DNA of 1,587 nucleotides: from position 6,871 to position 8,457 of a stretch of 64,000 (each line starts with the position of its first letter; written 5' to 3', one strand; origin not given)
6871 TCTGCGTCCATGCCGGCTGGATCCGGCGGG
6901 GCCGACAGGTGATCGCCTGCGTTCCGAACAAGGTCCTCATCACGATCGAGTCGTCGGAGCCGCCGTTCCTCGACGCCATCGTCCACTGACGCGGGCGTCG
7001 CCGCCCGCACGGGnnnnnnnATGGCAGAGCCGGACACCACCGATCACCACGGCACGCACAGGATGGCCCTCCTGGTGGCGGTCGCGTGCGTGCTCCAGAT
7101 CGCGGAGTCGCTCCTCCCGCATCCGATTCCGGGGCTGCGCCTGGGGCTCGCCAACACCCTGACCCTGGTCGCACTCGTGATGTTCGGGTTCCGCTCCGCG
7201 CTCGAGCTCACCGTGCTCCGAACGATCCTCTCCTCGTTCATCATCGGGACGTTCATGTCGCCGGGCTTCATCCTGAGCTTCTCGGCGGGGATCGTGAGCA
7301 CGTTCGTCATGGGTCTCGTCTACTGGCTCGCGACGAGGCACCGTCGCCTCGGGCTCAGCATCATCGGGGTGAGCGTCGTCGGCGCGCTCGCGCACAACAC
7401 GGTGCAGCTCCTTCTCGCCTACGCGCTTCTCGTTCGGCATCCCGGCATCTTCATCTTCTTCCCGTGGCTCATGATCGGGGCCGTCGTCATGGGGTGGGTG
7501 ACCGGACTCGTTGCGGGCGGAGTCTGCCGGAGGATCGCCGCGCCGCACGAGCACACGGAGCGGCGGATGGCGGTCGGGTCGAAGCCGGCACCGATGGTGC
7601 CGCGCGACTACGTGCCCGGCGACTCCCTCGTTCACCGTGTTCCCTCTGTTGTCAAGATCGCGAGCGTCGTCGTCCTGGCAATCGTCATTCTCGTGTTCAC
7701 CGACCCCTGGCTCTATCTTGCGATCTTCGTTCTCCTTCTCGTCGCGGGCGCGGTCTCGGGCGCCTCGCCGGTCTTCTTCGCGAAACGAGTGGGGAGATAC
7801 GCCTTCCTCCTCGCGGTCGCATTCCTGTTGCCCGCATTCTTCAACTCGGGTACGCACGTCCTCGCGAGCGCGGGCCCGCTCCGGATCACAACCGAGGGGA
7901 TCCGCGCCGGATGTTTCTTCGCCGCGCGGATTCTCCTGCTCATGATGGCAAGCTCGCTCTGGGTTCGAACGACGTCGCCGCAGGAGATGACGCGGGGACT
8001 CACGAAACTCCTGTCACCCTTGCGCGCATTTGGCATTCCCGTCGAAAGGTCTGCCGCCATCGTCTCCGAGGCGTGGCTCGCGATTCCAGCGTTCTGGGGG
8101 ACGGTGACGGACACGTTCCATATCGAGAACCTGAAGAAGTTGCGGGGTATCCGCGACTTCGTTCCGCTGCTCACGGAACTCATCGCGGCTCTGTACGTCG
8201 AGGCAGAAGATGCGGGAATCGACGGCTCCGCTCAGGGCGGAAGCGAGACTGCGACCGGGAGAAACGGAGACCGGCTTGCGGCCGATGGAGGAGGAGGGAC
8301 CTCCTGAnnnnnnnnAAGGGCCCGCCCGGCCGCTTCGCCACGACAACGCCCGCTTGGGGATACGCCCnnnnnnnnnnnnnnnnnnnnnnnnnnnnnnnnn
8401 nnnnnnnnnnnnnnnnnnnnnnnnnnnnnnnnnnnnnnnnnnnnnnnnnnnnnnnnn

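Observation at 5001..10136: Flavin-export and extracytosolic flavinylation module (EET-like) wired directly behind the Nqr operon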

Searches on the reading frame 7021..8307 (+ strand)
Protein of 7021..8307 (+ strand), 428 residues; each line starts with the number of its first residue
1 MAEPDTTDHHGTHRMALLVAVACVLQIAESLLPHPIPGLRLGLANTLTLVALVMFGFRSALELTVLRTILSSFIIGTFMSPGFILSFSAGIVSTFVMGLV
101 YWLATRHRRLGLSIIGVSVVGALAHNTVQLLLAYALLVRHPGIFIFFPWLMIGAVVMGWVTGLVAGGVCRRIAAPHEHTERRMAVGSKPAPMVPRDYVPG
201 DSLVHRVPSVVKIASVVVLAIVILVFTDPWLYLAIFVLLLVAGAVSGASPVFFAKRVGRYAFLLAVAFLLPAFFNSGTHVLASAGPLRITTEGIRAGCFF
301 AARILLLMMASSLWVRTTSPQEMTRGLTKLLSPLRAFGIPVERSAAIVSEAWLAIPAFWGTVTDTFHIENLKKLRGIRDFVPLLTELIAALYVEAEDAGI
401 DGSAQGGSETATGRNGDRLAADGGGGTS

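Call 3: search_protein_families(library=pfam, proteins=[window:7021-8307:+], max_evalue=0.01)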
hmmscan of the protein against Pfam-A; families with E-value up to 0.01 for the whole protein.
window:7021-8307:+ (428 aa): 2 families
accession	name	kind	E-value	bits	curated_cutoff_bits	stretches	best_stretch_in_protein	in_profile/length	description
PF07456.16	Hpre_diP_synt_I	-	1.2e-37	129.7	30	1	18-165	1-144/147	Heptaprenyl diphosphate synthase component I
PF02361.21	CbiQ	-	1.6e-14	54.6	25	1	202-357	3-151/216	Cobalt transport protein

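Call 6: search_protein_families(library=ncbifam, proteins=[window:7021-8307:+], max_evalue=0.01)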
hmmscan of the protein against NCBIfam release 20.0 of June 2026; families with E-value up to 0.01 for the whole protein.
window:7021-8307:+ (428 aa): 1 family
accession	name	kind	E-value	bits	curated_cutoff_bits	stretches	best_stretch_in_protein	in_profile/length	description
TIGR02454.1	ECF_T_CbiQ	equivalog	6.2e-10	39.2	111.8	1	209-330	3-128/200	cobalt ECF transporter T component CbiQ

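Call 12: find_homologous_proteins(query=window:7021-8307:+, max_evalue=0.00001)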
Query window:7021-8307:+ (428 aa): 371 proteins with E <= 0.00001 among 8000 candidates; the best 120 are listed.
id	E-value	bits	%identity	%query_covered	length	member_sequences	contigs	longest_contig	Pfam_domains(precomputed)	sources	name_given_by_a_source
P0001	2.4e-273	924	100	100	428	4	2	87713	PF07456.17,PF02361.22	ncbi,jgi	-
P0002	7.4e-166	570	68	93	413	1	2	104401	PF07456.17,PF02361.22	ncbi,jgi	jgi:heptaprenyl diphosphate synthase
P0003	3.1e-154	532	64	92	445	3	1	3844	PF07456.17,PF02361.22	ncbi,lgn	-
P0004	4.8e-140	485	56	97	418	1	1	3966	PF07456.17,PF02361.22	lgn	-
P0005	1.1e-137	477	57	91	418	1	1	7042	PF07456.17,PF02361.22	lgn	-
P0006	1.1e-132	461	58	92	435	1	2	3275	PF07456.17,PF02361.22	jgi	jgi:heptaprenyl diphosphate synthase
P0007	1.7e-132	460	54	92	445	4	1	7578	PF07456.17,PF02361.22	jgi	jgi:heptaprenyl diphosphate synthase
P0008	3.0e-130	453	58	91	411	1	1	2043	PF07456.17,PF02361.22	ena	-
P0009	5.7e-130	452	54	96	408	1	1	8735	PF07456.17,PF02361.22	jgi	jgi:heptaprenyl diphosphate synthase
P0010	1.9e-129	450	52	96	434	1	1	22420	PF07456.17,PF02361.22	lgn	-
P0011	3.6e-129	449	55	92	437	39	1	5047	PF07456.17,PF02361.22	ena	-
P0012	8.9e-129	448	53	91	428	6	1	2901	PF07456.17,PF02361.22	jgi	-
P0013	1.1e-128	448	53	97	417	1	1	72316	PF07456.17,PF02361.22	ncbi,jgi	-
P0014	2.3e-128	447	51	99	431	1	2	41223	PF07456.17,PF02361.22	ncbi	-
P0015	3.0e-128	446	53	97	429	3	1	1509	PF07456.17,PF02361.22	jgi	jgi:heptaprenyl diphosphate synthase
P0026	4.1e-126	439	52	94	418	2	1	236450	PF07456.17,PF02361.22,PF12822.13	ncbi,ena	-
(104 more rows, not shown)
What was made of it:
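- The name given by JGI to many homologues (call 12).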

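Call 13: find_encoding_contigs(protein=window:7021-8307:+, flank=10000, max_places=6)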
Protein window:7021-8307:+ (428 aa): 1 contig read that carries it; 1 place shown.
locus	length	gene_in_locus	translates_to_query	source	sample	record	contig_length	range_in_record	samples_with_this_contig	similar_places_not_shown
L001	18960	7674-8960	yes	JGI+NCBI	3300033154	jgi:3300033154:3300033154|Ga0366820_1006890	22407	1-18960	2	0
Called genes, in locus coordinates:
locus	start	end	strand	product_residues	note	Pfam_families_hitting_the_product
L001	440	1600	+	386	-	PF24836:NQRA_2nd (weak), PF11973:NQRA_SLBB, PF13746:Fer4_18 (faint), PF12838:Fer4_7, PF13183:Fer4_8 (weak), PF13187:Fer4_9, PF13237:Fer4_10 (weak), PF13534:Fer4_17, +3 more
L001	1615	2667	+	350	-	PF03116:NQR2_RnfD_RnfE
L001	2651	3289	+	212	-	PF04205:FMN_bind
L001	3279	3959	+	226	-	PF02508:Rnf-Nqr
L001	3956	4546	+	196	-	PF02508:Rnf-Nqr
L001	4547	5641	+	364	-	PF00111:Fer2, PF00970:FAD_binding_6, PF00175:NAD_binding_1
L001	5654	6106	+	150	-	-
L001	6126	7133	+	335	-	PF00348:polyprenyl_synt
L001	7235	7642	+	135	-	PF07009:NusG_II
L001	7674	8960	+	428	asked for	PF07456:Hpre_diP_synt_I, PF02361:CbiQ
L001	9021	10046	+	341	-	PF02424:ApbE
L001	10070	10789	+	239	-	PF04205:FMN_bind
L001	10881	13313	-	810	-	PF01343:Peptidase_S49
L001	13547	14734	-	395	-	PF01103:Omp85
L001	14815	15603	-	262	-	-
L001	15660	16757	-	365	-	PF21016:RlmN_N, PF04055:Radical_SAM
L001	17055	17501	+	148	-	PF01022:HTH_5, PF12802:MarR_2 (weak), PF12840:HTH_20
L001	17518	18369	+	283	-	PF02633:Creatininase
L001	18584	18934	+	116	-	-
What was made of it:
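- Checked: JGI gene calls on an independent contig of the same organism give identical genes (call 13).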

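Call 15: find_encoding_contigs(protein=P0002, flank=10000, max_places=2)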
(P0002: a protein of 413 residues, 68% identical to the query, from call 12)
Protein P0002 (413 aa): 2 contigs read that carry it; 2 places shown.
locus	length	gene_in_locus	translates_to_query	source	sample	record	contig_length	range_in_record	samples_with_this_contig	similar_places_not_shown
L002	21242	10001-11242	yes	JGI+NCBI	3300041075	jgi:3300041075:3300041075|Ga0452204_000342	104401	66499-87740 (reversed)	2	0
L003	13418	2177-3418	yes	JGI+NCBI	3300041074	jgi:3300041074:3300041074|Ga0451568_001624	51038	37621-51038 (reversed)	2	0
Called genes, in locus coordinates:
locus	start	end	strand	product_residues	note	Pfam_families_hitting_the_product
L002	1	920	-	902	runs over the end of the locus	PF02415:Chlam_PMP (faint), PF13229:Beta_helix, PF13860:FlgD_ig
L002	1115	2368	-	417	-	PF13229:Beta_helix, PF02415:Chlam_PMP (faint)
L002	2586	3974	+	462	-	PF24836:NQRA_2nd (weak), PF11973:NQRA_SLBB, PF13237:Fer4_10, PF00037:Fer4 (faint), PF12838:Fer4_7 (weak), PF13183:Fer4_8 (weak), PF13187:Fer4_9, PF13534:Fer4_17, +2 more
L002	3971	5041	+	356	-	PF03116:NQR2_RnfD_RnfE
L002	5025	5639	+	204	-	PF04205:FMN_bind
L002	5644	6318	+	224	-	PF02508:Rnf-Nqr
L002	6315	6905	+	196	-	PF02508:Rnf-Nqr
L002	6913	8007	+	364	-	PF00111:Fer2, PF00970:FAD_binding_6, PF00175:NAD_binding_1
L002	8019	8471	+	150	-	-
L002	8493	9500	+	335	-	PF00348:polyprenyl_synt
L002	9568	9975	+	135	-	PF07009:NusG_II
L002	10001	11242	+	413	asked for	PF07456:Hpre_diP_synt_I, PF02361:CbiQ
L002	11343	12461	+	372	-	PF13609:Porin_4 (weak), PF07396:Porin_O_P (weak)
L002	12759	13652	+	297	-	PF02424:ApbE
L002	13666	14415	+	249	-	PF04205:FMN_bind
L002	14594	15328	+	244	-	PF04205:FMN_bind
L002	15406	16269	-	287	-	PF02754:CCG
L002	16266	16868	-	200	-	PF13183:Fer4_8, PF13187:Fer4_9, PF13534:Fer4_17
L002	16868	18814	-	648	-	PF00890:FAD_binding_2 (weak), PF12831:FAD_oxidored (weak), PF13450:NAD_binding_8 (weak), PF00037:Fer4 (weak), PF12838:Fer4_7, PF00037:Fer4 (weak), PF13187:Fer4_9 (weak), PF13237:Fer4_10, +10 more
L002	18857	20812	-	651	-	PF01266:DAO (weak), PF12831:FAD_oxidored (weak), PF13450:NAD_binding_8 (weak), PF00037:Fer4 (weak), PF00037:Fer4 (weak), PF12837:Fer4_6 (weak), PF12838:Fer4_7 (weak), PF13187:Fer4_9 (weak), +5 more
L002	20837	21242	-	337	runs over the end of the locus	PF02754:CCG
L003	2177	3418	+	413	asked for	PF07456:Hpre_diP_synt_I, PF02361:CbiQ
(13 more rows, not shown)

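Call 16: find_encoding_contigs(protein=P0013, flank=10000, max_places=2)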
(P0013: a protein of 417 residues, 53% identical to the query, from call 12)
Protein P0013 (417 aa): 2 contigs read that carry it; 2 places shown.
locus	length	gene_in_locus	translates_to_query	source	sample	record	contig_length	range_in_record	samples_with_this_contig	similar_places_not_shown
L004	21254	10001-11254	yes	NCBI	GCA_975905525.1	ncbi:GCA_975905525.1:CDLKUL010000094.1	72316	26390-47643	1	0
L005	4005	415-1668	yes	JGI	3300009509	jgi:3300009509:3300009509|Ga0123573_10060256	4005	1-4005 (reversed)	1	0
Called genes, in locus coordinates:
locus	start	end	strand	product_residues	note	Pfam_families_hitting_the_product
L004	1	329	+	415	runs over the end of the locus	PF03453:MoeA_N, PF00994:MoCF_biosynth, PF03454:MoeA_C (weak)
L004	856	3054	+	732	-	PF00672:HAMP, PF00158:Sigma54_activat, PF14532:Sigma54_activ_2, PF07728:AAA_5 (weak), PF25601:AAA_lid_14, PF02954:HTH_8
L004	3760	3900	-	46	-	-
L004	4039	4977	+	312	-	PF01292:Ni_hydr_CYTB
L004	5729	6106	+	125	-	-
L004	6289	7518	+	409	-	PF14537:Cytochrom_c3_2 (faint), PF22113:Mtrc-MtrF_II-IV_dom (faint), PF02335:Cytochrom_C552 (faint), PF14522:Cytochrome_C7 (faint), PF13435:Cytochrome_C554 (faint)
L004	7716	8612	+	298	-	-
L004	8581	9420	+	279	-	PF01292:Ni_hydr_CYTB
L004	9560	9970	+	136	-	PF07009:NusG_II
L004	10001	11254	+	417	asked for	PF07456:Hpre_diP_synt_I, PF02361:CbiQ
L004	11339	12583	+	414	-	PF13609:Porin_4 (weak), PF07396:Porin_O_P (faint)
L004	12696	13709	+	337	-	PF02424:ApbE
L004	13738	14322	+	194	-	PF04205:FMN_bind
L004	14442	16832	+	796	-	PF22112:OmcA-like_N, PF14522:Cytochrome_C7 (faint), PF14537:Cytochrom_c3_2 (faint), PF22113:Mtrc-MtrF_II-IV_dom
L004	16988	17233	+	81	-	-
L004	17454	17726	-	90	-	-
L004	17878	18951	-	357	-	-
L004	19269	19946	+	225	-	PF13248:Zn_ribbon_3 (weak)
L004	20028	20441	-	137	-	PF02410:RsfS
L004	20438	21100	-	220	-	PF01467:CTP_transf_like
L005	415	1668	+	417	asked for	PF07456:Hpre_diP_synt_I, PF02361:CbiQ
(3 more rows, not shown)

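Call 17: find_encoding_contigs(protein=P0026, flank=10000, max_places=2)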
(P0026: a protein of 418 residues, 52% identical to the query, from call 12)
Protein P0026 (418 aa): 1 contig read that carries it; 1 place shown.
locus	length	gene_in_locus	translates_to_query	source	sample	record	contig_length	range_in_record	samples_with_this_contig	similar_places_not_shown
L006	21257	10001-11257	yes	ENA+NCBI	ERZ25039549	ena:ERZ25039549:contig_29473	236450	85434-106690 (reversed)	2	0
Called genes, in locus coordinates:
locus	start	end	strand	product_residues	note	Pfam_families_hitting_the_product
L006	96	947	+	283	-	PF12974:Phosphonate-bd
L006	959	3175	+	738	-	PF00672:HAMP, PF00158:Sigma54_activat, PF14532:Sigma54_activ_2, PF07724:AAA_2 (weak), PF07728:AAA_5 (weak), PF25601:AAA_lid_14, PF02954:HTH_8, PF13556:HTH_30 (faint)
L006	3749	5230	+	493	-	PF01292:Ni_hydr_CYTB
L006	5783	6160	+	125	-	-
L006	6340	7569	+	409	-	PF22113:Mtrc-MtrF_II-IV_dom (faint), PF14522:Cytochrome_C7 (faint), PF14537:Cytochrom_c3_2 (faint), PF13435:Cytochrome_C554 (faint)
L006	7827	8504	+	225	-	PF14537:Cytochrom_c3_2 (weak)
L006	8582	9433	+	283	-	PF01292:Ni_hydr_CYTB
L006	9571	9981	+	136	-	PF07009:NusG_II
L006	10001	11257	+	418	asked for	PF12822:ECF_trnsprt (weak), PF07456:Hpre_diP_synt_I, PF02361:CbiQ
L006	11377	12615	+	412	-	-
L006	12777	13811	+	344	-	PF02424:ApbE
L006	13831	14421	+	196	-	PF04205:FMN_bind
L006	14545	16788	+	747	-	PF14537:Cytochrom_c3_2 (faint), PF14522:Cytochrome_C7 (faint), PF22112:OmcA-like_N (weak), PF22113:Mtrc-MtrF_II-IV_dom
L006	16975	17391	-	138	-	-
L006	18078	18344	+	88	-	-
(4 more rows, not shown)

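Call 19: find_related_loci(query=A1, collection=genome_contigs, flank=10000)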
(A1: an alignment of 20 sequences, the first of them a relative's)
Query A1 (428 aa) in genome_contigs; peptide patterns used: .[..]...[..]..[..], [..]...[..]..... (x = any residue, [..] = any of these).
89 stretches matched a pattern; 47 encode a relative of the query (tblastn E <= 1e-3); 47 distinct loci.
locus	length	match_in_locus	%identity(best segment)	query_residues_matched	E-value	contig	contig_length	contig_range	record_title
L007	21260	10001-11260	66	12-428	5e-160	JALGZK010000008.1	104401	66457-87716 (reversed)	MAG: bacterium isolate BHB10-38_Bin_124 BHB10-38_Bin_124_scaffold_341, whole genome shotgun sequence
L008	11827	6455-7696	50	5-417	3e-131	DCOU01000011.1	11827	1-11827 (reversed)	MAG TPA_asm: Candidatus Omnitrophica bacterium UBA1562 UBA1562_contig_1130, whole genome shotgun sequence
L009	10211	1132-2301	55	7-397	1e-129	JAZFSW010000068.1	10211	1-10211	MAG: Desulfobacterales bacterium isolate BS2bin.18 BS2bin.18_68, whole genome shotgun sequence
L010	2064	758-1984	54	8-415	9e-134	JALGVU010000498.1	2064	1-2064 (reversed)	MAG: bacterium isolate Meg19_46_Bin_182 Meg19_46_Bin_182_scaffold_447903, whole genome shotgun sequence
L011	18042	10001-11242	50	4-415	7e-130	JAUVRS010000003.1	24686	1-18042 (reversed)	MAG: Desulfobacteraceae bacterium isolate CSMAG_720 CSMAG_720_k127_3006907_length_24686_cov_32.2286, whole genome shotgu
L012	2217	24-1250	52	5-419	5e-130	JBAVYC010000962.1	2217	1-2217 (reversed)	MAG: Desulfobacterales bacterium isolate MFD03804_ilm_asm_bin1 k127_144932, whole genome shotgun sequence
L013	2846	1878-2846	68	5-327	7e-127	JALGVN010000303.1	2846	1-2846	MAG: bacterium isolate AB_69_Bin_103 AB_69_Bin_103_scaffold_114461, whole genome shotgun sequence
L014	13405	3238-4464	51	5-418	2e-120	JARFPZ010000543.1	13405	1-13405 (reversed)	MAG: Desulfosarcina sp. isolate MAG_Ve_Sed_11 k141_4368088, whole genome shotgun sequence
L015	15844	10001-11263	45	8-423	2e-120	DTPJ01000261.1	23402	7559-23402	MAG TPA_asm: Candidatus Poribacteria bacterium isolate SpSt-970 Ga0123519_10004238, whole genome shotgun sequence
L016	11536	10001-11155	50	14-399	7e-120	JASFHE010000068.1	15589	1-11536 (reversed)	MAG: Desulfobacteraceae bacterium isolate D0608M12metaG_Bin_560 D0608M12metaG_FD_scaffold_214_c1, whole genome shotgun s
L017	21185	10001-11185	53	5-400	2e-118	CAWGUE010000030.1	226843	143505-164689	MAG: uncultured delta proteobacterium isolate MFD09779.bin.1.212 genome assembly, contig: contig_7197, whole genome shot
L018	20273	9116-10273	53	8-394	1e-117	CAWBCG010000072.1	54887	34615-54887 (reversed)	MAG: uncultured delta proteobacterium isolate MFD02923.bin.2.57 genome assembly, contig: contig_53981, whole genome shot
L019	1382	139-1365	53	5-419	3e-127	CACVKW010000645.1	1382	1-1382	Olavius sp. associated proteobacterium Delta 1 isolate mag2:49deedb4-927c-43a8-ad40-04e63e16f3c8 genome assembly, contig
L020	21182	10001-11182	47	1-396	8e-117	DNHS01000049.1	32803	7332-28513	MAG TPA_asm: Candidatus Omnitrophota bacterium isolate UBA10183 contig_13321, whole genome shotgun sequence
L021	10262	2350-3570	51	8-422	1e-116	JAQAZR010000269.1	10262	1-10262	MAG: Deltaproteobacteria bacterium isolate MAG_302_bin-18 302_bin-18_ctg-269, whole genome shotgun sequence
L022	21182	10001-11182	47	1-396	2e-115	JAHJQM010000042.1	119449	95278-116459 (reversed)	MAG: Candidatus Omnitrophota bacterium isolate OS_PC_MetaG.mb.108 OS_PC_MetaG.mb.108_k141_636056, whole genome shotgun s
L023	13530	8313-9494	48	1-397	5e-115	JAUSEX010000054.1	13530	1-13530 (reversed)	MAG: Candidatus Omnitrophota bacterium isolate E14_maxbin.253 E14_k141_1362846, whole genome shotgun sequence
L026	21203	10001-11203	49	1-403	6e-120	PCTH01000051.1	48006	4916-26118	MAG: Candidatus Omnitrophica bacterium CG22_combo_CG10-13_8_21_14_all_43_16 CG22_scaffold_436_c, whole genome shotgun se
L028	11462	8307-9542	46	5-414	3e-113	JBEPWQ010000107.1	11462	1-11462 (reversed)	MAG: Desulfobacteraceae bacterium isolate 01_S196.rosella_refined.105 NODE_2303_length_11462_cov_3.951301, whole genome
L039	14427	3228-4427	44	1-403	2e-95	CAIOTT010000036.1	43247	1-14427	MAG: Candidatus Omnitrophica bacterium isolate Ki2-D4_bin-0675 genome assembly, contig: bin-0675:36/74, whole genome sho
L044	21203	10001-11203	39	3-401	2e-74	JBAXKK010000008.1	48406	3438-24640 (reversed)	MAG: Elusimicrobiota bacterium isolate ELA399 MAG399_8, whole genome shotgun sequence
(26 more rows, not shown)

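Call 28: list_cluster_members(proteins=[window:7021-8307:+, window:6582-6989:+, window:8368-9393:+, window:9417-10136:+, window:5001-5453:+, window:5473-6480:+, window:3894-4988:+])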
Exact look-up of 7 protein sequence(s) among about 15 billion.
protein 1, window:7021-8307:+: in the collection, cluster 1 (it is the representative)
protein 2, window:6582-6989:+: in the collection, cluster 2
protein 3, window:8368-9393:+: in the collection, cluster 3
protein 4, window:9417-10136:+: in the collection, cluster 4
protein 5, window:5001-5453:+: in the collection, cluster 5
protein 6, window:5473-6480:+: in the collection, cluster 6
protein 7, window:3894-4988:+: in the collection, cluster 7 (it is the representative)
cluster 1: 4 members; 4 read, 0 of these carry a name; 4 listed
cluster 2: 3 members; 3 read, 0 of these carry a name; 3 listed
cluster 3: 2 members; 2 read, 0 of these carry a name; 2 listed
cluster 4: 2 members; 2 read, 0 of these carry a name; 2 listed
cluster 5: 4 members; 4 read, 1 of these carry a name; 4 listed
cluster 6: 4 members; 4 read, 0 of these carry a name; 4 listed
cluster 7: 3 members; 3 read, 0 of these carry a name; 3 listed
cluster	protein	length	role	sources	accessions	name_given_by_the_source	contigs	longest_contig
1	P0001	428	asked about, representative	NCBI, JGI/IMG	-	-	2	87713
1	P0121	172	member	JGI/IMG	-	-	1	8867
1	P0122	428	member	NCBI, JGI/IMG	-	-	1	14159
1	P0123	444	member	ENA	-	-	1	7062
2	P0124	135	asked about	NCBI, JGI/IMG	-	-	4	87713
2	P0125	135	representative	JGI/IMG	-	-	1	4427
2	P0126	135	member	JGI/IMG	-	-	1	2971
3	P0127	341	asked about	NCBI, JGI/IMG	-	-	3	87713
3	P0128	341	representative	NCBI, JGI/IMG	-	-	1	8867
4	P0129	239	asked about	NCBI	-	-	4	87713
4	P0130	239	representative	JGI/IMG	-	-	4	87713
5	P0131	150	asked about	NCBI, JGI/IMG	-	-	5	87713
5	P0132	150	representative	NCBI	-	-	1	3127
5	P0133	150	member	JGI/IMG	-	hypothetical protein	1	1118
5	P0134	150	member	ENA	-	-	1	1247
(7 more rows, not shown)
